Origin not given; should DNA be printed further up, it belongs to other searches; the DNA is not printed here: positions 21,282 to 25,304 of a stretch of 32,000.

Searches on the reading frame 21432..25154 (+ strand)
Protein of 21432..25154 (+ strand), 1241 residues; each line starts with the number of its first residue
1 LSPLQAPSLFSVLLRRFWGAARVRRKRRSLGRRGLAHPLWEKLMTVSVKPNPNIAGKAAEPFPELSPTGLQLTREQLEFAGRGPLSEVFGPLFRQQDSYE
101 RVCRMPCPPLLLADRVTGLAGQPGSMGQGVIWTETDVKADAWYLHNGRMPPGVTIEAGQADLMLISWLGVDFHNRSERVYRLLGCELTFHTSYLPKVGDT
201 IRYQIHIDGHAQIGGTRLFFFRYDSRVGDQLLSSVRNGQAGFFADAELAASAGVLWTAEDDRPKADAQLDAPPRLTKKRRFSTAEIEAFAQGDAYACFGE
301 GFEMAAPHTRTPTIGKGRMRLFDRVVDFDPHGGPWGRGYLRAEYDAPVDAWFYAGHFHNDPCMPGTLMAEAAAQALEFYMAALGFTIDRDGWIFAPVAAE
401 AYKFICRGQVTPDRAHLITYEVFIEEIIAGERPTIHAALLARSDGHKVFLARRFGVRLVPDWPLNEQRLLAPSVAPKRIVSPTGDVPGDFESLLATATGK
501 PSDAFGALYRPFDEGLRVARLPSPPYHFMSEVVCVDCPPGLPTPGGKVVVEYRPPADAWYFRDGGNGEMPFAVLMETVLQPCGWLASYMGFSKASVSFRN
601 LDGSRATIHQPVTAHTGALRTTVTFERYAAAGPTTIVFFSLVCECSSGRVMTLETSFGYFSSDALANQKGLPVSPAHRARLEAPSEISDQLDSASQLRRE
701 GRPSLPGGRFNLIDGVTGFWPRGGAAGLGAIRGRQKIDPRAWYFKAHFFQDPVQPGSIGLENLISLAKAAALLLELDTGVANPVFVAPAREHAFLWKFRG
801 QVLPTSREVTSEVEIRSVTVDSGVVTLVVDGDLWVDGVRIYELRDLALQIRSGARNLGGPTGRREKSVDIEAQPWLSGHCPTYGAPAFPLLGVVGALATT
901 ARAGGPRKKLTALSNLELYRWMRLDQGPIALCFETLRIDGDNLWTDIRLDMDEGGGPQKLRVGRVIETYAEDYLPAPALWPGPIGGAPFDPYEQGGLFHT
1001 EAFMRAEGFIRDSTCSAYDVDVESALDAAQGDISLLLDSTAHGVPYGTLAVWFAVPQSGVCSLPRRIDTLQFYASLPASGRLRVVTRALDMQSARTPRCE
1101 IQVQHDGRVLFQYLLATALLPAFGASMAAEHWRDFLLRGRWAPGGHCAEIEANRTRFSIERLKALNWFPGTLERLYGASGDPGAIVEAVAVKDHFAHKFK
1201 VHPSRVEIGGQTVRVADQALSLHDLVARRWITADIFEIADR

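Call 9: search_protein_families(library=pfam, proteins=[window:21432-25154:+], max_evalue=0.00001)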
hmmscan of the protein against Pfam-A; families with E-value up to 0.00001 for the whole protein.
window:21432-25154:+ (1241 aa): 1 family
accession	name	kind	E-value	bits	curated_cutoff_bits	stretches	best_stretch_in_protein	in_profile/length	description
PF07977.19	FabA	-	3.4e-74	247.4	23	2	317-451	4-137/138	FabA-like domain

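Call 10: search_protein_families(library=ncbifam, proteins=[window:21432-25154:+], max_evalue=0.00001)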
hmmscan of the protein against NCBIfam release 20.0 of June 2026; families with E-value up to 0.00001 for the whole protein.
window:21432-25154:+ (1241 aa): 4 families
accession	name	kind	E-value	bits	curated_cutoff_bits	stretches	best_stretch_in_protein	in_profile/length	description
NF003509.0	PRK05174.1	equivalog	1.2e-50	171.6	124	3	695-849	19-164/172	bifunctional 3-hydroxydecanoyl-ACP dehydratase/trans-2-decenoyl-ACP isomerase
TIGR01749.1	fabA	equivalog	1.9e-48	164.6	238.15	3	311-457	23-161/169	3-hydroxyacyl-[acyl-carrier-protein] dehydratase FabA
NF000582.1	PRK00006.1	equivalog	7e-10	39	113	0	321-381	17-71/137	3-hydroxyacyl-ACP dehydratase FabZ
TIGR01750.1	fabZ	equivalog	3.6e-09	36.6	155.15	0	340-414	31-103/141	3-hydroxyacyl-ACP dehydratase FabZ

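Call 54: find_related_loci(query=window:21561-25154:+, collection=genome_contigs, flank=10000)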
Query window:21561-25154:+ (1198 aa) in genome_contigs; peptide patterns used: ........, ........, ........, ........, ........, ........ (x = any residue, [..] = any of these).
457 stretches matched a pattern; 336 encode a relative of the query (tblastn E <= 1e-3); the best 80 are kept; 80 distinct loci.
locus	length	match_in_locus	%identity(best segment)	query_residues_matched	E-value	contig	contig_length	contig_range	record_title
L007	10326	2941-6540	50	6-1197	0e+0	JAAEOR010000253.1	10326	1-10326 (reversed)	MAG: Hyphomicrobiales bacterium isolate Cca_12 CcaG_CONTIG713357, whole genome shotgun sequence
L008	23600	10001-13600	50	6-1197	0e+0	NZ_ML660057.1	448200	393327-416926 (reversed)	Denitrobaculum tricleocarpae strain R148 Scaffold6, whole genome shotgun sequence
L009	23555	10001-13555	50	14-1172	0e+0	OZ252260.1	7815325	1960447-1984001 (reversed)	MAG: Hoeflea sp. isolate 2f27de24-c198-4795-9465-b2fefa61cf49 genome assembly, chromosome: 1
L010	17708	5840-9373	48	10-1165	0e+0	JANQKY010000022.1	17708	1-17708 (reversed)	MAG: Tepidamorphus sp. isolate PL25a_bin.30 k99_924308, whole genome shotgun sequence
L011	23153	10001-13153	50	13-1077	0e+0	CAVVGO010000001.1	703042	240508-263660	MAG: uncultured Alphaproteobacteria bacterium isolate MFD01716.bin.1.171 genome assembly, contig: contig_15898, whole ge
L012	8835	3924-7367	47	20-1179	0e+0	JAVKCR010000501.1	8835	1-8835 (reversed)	MAG: Rhodospirillales bacterium isolate F4-SAH-26 k141_102645, whole genome shotgun sequence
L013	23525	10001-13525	46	12-1191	0e+0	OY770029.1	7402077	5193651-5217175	MAG: Rhodospirillales bacterium isolate c3d793b9-5a52-4c80-ad97-7d720a5a098c genome assembly, chromosome: 1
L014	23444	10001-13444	47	7-1178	0e+0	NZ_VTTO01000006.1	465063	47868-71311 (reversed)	Azospirillum sp. B21 NODE_6_length_465063, whole genome shotgun sequence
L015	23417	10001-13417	47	7-1178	0e+0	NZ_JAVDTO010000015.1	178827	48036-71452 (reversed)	Azospirillum sp. BE72 Ga0454506_15, whole genome shotgun sequence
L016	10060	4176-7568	48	13-1178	0e+0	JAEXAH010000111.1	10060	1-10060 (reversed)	MAG: Proteobacteria bacterium isolate OH_SFB_238 k127_1254502, whole genome shotgun sequence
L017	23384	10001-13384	47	20-1171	0e+0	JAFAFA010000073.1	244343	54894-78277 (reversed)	MAG: Proteobacteria bacterium isolate OH_SBlB_155 k127_437888, whole genome shotgun sequence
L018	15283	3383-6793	47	28-1190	0e+0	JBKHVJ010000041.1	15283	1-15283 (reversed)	MAG: Alphaproteobacteria bacterium isolate B_bin_12_orig k127_324077, whole genome shotgun sequence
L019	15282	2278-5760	45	23-1179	0e+0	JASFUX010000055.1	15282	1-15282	MAG: Maricaulaceae bacterium isolate D1105M12metaG_Bin_419 D1105M12metaG_FD_scaffold_255_c1, whole genome shotgun sequen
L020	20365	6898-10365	44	2-1163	0e+0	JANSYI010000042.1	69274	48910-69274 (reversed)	MAG: bacterium isolate bin.47 k141_429071_length_69274_cov_85.0611, whole genome shotgun sequence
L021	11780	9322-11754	56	2-810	0e+0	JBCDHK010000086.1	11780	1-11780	MAG: Pseudomonadota bacterium isolate P01_H01_bin.154 k141_1188848_length_11780_cov_127.0000, whole genome shotgun seque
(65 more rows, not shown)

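Call 57: search_protein_families(library=pfam, proteins=[L011:13190-14641:+, L009:13476-14492:+, L013:13587-14402:+, L013:14690-15940:+, L014:13084-14256:+, L014:14413-15693:+, L017:14374-15627:+, L018:7798-8952:+, L018:8998-10218:+, L008:13965-15356:-], max_evalue=0.00001)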
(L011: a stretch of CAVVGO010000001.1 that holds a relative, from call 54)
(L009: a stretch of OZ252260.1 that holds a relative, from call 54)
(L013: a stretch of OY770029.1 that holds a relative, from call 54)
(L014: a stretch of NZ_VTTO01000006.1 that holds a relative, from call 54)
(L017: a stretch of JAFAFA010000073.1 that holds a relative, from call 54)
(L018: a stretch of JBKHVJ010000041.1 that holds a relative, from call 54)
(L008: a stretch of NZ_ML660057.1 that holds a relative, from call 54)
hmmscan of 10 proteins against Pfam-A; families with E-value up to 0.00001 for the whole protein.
L011:13190-14641:+ (484 aa): 1 family
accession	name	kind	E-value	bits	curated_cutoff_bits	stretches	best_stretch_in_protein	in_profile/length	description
PF00067.27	p450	-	6.2e-77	259.8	22.8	1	79-458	48-443/462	Cytochrome P450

L009:13476-14492:+ (339 aa): 1 family
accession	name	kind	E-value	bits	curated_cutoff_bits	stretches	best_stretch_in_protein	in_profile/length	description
PF18948.5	DUF5692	-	2.6e-08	33.9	27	1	190-324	138-277/304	Family of unknown function (DUF5692)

L013:13587-14402:+ (272 aa): 0 families

L013:14690-15940:+ (417 aa): 2 families
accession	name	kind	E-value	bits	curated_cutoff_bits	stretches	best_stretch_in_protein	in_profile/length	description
PF07690.21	MFS_1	-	5e-44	151.1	33.4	1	22-363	1-346/347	Major Facilitator Superfamily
PF00083.30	Sugar_tr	-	1.9e-14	53.9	22.3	1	51-186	47-188/452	Sugar (and other) transporter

L014:13084-14256:+ (391 aa): 0 families

L014:14413-15693:+ (427 aa): 0 families

L017:14374-15627:+ (418 aa): 0 families

L018:7798-8952:+ (385 aa): 0 families

L018:8998-10218:+ (407 aa): 0 families

L008:13965-15356:- (463 aa): 3 families
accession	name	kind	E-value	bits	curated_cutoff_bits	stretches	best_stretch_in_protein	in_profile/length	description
PF12852.13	Cupin_6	-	2.5e-37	128.9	26.7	1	135-335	1-183/183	Cupin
PF12833.13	HTH_18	-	6.6e-21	74.8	33.6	1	372-449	1-78/80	Helix-turn-helix domain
PF00165.29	HTH_AraC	-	4.2e-11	43.1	26.6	0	368-398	10-40/42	Bacterial regulatory helix-turn-helix proteins, AraC family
